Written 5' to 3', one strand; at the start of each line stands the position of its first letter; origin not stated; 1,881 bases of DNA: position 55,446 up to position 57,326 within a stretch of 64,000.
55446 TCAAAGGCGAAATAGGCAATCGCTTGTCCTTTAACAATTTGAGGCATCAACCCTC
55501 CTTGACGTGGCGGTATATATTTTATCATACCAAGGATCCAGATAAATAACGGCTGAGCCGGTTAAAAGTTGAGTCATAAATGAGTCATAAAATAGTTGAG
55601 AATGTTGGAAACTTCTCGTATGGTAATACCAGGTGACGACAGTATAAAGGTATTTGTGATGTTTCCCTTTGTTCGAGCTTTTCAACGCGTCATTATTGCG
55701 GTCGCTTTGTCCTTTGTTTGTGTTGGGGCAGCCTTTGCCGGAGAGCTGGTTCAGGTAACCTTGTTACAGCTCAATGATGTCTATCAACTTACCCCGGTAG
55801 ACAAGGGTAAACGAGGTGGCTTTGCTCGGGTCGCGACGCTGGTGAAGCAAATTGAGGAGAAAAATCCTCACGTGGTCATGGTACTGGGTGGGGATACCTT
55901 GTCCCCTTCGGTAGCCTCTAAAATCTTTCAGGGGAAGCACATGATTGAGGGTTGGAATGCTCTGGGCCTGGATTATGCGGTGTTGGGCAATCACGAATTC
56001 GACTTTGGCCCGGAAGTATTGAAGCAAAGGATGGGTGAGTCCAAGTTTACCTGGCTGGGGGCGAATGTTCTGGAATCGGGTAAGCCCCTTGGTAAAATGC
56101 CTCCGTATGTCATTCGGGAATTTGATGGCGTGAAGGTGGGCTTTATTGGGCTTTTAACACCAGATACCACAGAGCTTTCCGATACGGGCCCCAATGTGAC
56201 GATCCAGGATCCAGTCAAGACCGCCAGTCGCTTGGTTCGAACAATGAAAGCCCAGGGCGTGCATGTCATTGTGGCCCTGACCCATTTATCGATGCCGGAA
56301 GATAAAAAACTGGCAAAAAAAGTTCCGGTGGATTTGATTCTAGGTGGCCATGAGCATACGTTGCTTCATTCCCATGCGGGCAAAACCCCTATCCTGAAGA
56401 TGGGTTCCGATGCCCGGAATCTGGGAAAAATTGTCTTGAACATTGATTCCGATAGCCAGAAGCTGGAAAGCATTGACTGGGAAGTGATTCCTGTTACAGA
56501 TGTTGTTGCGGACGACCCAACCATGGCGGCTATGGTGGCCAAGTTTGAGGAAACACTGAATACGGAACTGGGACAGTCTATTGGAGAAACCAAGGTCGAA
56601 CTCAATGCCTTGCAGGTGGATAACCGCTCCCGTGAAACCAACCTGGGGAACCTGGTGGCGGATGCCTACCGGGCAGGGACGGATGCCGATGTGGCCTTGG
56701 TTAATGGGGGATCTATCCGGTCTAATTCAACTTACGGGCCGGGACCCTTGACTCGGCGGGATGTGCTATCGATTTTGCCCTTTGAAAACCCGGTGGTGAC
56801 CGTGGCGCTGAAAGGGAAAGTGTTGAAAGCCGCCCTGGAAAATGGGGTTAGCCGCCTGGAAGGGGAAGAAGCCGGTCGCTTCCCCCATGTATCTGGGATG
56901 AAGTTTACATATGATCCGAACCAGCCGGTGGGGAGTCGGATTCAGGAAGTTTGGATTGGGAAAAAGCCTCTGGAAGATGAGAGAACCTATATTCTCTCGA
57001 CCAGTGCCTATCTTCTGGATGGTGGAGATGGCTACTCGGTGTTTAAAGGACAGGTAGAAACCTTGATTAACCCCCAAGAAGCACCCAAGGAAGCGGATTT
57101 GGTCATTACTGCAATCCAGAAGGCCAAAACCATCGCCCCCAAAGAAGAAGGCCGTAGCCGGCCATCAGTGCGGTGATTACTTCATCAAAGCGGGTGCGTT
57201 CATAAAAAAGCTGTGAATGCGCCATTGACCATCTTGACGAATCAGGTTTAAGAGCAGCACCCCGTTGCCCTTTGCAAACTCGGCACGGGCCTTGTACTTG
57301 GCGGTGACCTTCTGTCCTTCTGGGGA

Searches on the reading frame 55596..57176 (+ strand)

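Call 76: search_protein_families(library=pfam, proteins=[window:55596-57176:+], max_evalue=0.00001)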
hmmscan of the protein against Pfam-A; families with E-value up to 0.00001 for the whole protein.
window:55596-57176:+ (526 aa): 2 families
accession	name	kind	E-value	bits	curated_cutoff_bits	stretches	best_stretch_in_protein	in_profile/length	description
PF02872.23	5_nucleotid_C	-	4.2e-44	150.9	23.6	1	329-484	2-157/158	5'-nucleotidase, C-terminal domain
PF00149.33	Metallophos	-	1.1e-11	46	21.5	1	56-255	3-190/191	Calcineurin-like phosphoesterase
